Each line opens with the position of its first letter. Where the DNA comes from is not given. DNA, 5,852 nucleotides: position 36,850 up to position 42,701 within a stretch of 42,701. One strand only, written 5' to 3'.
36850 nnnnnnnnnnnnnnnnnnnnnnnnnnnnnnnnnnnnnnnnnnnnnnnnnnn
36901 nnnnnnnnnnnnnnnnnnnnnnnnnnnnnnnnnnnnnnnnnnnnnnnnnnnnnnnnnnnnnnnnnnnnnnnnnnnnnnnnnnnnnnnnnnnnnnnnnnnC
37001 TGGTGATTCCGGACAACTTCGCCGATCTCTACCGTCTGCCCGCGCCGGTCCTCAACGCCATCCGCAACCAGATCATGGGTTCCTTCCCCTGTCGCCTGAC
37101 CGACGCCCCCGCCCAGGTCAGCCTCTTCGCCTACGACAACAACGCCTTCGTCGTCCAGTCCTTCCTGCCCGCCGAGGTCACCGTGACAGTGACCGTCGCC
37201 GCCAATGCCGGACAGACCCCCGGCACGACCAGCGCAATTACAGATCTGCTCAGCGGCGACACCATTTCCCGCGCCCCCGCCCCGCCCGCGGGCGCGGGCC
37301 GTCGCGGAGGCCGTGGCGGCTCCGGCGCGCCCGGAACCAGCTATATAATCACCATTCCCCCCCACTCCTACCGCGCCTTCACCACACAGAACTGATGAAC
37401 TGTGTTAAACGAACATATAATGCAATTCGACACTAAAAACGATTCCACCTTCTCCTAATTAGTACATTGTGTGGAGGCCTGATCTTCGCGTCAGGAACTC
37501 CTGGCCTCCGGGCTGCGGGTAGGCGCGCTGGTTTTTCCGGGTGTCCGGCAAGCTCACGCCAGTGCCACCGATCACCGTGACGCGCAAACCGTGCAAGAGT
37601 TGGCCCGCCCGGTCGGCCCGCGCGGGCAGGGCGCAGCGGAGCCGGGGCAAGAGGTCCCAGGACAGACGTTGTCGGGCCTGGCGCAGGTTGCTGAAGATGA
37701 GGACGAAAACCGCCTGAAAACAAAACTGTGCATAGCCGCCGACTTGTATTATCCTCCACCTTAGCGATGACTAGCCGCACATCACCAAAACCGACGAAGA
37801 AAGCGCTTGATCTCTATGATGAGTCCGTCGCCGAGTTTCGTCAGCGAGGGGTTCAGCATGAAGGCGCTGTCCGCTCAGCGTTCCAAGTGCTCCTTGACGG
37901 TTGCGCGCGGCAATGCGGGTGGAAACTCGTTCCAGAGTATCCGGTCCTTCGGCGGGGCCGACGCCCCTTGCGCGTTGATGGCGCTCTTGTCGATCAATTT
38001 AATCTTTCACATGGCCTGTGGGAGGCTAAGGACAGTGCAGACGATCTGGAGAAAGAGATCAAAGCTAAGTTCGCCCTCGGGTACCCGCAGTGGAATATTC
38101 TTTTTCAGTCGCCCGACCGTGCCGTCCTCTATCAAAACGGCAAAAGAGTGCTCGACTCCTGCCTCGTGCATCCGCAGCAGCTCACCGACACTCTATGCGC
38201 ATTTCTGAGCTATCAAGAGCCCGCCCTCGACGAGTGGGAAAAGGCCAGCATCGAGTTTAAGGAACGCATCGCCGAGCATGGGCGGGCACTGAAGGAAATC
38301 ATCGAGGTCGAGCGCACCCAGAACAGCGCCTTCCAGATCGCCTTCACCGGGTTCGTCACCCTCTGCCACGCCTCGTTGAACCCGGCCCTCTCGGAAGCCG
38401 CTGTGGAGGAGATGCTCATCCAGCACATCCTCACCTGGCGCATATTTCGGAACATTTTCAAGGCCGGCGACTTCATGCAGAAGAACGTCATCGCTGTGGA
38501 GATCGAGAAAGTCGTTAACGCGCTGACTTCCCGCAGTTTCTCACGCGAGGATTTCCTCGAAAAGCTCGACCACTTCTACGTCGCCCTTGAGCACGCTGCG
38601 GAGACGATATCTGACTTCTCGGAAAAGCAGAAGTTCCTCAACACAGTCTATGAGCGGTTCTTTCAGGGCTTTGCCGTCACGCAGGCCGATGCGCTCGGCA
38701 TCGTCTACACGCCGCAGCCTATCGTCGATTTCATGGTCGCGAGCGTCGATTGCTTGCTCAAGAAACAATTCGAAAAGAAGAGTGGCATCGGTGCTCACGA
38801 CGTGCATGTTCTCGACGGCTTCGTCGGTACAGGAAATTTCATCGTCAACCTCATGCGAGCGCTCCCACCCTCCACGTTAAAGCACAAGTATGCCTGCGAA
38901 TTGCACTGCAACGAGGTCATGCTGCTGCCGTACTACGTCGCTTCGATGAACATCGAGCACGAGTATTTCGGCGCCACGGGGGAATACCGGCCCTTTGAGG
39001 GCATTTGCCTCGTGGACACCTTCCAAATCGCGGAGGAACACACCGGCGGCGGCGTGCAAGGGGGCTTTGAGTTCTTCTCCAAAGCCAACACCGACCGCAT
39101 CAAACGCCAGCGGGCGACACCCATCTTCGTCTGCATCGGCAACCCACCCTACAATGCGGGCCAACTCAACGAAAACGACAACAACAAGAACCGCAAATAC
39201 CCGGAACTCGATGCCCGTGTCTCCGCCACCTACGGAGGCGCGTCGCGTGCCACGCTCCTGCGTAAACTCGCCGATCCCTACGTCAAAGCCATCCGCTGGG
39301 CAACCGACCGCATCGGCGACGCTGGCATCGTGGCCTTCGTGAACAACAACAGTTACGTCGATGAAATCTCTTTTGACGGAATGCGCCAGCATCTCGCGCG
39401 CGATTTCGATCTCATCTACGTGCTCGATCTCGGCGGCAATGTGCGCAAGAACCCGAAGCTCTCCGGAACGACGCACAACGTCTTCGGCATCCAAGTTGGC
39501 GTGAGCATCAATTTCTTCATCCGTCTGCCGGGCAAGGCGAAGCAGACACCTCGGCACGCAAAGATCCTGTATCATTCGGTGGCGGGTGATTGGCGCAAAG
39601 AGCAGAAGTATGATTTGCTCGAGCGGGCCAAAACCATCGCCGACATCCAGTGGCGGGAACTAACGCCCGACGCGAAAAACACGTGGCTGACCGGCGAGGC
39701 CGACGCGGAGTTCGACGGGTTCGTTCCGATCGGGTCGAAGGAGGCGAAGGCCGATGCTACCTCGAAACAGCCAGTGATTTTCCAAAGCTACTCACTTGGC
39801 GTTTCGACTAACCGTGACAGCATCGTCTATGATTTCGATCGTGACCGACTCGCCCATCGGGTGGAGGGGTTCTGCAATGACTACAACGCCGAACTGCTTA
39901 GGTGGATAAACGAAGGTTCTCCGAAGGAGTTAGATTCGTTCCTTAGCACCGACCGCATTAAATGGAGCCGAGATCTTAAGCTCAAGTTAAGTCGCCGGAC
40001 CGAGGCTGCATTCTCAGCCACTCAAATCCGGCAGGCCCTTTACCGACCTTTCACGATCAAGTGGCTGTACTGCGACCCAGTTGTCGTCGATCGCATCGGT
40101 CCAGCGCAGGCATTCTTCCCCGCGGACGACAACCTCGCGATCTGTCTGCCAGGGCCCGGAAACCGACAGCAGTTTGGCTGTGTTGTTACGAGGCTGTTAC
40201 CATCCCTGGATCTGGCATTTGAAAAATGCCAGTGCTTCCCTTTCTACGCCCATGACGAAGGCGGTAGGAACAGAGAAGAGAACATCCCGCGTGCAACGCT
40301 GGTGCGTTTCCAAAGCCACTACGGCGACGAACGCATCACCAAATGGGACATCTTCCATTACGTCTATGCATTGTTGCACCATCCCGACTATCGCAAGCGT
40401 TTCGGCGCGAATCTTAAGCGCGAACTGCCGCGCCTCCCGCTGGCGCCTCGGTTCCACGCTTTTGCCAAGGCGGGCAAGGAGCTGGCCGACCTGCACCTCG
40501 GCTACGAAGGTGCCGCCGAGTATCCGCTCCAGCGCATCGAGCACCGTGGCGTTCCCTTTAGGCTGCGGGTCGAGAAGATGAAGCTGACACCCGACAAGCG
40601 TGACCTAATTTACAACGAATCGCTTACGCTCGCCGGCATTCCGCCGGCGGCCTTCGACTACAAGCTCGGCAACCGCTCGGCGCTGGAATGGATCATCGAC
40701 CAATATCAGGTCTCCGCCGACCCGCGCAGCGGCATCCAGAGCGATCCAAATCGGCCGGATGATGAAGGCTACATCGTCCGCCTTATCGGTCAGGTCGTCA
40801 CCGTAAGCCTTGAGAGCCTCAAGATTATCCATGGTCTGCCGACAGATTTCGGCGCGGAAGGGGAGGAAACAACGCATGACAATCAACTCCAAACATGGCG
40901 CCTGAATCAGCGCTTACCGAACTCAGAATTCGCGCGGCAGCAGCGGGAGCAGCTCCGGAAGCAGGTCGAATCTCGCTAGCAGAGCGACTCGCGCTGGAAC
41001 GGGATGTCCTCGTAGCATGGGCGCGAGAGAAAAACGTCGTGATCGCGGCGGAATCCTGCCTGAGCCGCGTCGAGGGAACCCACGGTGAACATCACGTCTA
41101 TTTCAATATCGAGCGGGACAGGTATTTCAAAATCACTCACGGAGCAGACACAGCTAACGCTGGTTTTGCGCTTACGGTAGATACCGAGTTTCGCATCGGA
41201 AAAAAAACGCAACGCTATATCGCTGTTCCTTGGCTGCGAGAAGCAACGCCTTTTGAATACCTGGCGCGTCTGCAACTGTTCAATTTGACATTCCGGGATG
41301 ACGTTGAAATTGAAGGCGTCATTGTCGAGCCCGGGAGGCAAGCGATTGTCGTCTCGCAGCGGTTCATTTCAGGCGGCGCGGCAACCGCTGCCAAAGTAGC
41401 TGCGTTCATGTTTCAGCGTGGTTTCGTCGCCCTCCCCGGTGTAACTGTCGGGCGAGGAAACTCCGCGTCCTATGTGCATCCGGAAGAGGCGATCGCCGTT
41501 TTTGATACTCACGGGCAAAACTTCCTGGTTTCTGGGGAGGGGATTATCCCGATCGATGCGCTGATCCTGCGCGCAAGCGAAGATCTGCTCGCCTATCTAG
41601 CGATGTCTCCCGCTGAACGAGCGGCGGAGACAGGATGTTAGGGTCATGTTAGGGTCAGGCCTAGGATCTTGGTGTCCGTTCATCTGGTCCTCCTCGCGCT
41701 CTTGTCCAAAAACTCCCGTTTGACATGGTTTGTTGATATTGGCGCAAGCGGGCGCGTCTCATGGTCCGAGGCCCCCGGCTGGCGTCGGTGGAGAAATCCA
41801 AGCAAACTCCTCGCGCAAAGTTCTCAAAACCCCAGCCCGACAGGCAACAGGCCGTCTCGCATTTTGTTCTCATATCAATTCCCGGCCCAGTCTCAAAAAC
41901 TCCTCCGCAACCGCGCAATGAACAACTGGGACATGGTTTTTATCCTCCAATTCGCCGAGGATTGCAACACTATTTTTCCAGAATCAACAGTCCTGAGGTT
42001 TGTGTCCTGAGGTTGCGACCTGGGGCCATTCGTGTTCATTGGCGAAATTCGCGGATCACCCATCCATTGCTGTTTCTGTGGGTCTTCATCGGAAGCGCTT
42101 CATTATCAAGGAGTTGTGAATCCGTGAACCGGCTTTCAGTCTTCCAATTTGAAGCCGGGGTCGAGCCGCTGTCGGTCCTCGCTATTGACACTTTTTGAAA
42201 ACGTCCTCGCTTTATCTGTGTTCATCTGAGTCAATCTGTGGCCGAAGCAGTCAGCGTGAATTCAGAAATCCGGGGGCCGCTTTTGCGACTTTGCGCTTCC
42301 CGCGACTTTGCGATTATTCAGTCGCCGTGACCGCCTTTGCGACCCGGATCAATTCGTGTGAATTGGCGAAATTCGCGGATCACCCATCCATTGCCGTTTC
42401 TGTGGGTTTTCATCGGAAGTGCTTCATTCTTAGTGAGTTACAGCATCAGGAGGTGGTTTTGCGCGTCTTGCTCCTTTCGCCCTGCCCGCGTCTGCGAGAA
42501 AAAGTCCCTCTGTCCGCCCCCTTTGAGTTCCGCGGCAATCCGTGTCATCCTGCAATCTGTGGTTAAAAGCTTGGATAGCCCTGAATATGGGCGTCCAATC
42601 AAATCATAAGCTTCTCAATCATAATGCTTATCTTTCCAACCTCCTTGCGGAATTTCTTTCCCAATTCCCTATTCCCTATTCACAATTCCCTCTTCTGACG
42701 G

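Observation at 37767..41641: Candidate two-gene defence module: nuclease-methyltransferase-TRD enzyme with an overlapping kinase-like partner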

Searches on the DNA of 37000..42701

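Call 70: search_rna_families(source=window, start=37000, end=42701, threshold=evalue, max_evalue=0.1)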
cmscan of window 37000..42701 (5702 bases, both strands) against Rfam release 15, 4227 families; matches with E-value up to 0.1: 0.
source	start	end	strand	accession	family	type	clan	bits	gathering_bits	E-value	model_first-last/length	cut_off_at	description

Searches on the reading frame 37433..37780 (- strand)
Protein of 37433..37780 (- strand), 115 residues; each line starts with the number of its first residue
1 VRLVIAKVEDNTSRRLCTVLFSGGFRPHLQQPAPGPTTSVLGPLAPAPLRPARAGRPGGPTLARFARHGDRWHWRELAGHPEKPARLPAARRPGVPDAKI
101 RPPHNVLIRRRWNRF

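Call 72: search_protein_families(library=pfam, proteins=[window:37433-37780:-], max_evalue=1)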
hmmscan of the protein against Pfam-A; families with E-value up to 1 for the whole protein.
window:37433-37780:- (115 aa): 0 families

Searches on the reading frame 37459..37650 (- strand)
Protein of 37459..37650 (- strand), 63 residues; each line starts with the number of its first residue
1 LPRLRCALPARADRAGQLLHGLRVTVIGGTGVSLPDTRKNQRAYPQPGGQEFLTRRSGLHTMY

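Call 72: search_protein_families(library=pfam, proteins=[window:37459-37650:-], max_evalue=1)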
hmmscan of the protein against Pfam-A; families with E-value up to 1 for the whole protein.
window:37459-37650:- (63 aa): 0 families

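Call 75: search_dna_similar(query=window:37459-37650:-, collection=plasmids, mode=protein, max_evalue=1, max_rows=8)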
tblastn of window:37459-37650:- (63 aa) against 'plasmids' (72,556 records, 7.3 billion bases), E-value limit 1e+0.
Records with a match: 23; places in all: 28; records where one place covers at least 80% of the query: 0.
Best place of each record, by identity: <60% 23.
By first word of the organism name: Nostoc 9; Pseudomonas 3; Acidovorax 2; Aeromonas 1; Chroococcidiopsis 1; Halotia 1; Nodularia 1; Rhizobium 1; Phocaeicola 1; Acaryochloris 1; and 2 more.
By predicted mobility (MOB-suite, as given by PLSDB): non-mobilizable 15; conjugative 5; mobilizable 3.
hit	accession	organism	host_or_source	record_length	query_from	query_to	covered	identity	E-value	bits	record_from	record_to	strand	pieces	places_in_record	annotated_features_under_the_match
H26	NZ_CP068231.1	Aeromonas caviae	combined sewer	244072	14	51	60%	50.0%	3e-2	37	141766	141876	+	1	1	IS4 family transposase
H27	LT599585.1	Pseudomonas veronii 1YdBTEX2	-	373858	14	51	60%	50.0%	3e-2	37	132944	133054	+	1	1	transposase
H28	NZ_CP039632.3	Pseudomonas veronii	Bacterial culture,sediment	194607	14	51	60%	50.0%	3e-2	37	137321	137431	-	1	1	IS4 family transposase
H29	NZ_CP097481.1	Chroococcidiopsis sp. CCNUC1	cell culture,soil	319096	15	51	59%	51.4%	8e-4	42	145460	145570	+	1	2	IS4 family transposase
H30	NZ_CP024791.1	Nostoc flagelliforme CCNUN1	cell culture,desert soil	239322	21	52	51%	56.3%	1e-4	44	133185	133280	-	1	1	IS4 family transposase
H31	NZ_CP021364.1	Acidovorax carolinensis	-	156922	15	50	57%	50.0%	2e-3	40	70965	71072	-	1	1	IS4 family transposase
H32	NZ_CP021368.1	Acidovorax carolinensis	-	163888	15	50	57%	50.0%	2e-3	40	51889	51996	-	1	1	IS4 family transposase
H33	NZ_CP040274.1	Nostoc sp. C052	Blasia pusilla,pure culture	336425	21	50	48%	56.7%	7e-3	39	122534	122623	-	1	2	IS4 family transposase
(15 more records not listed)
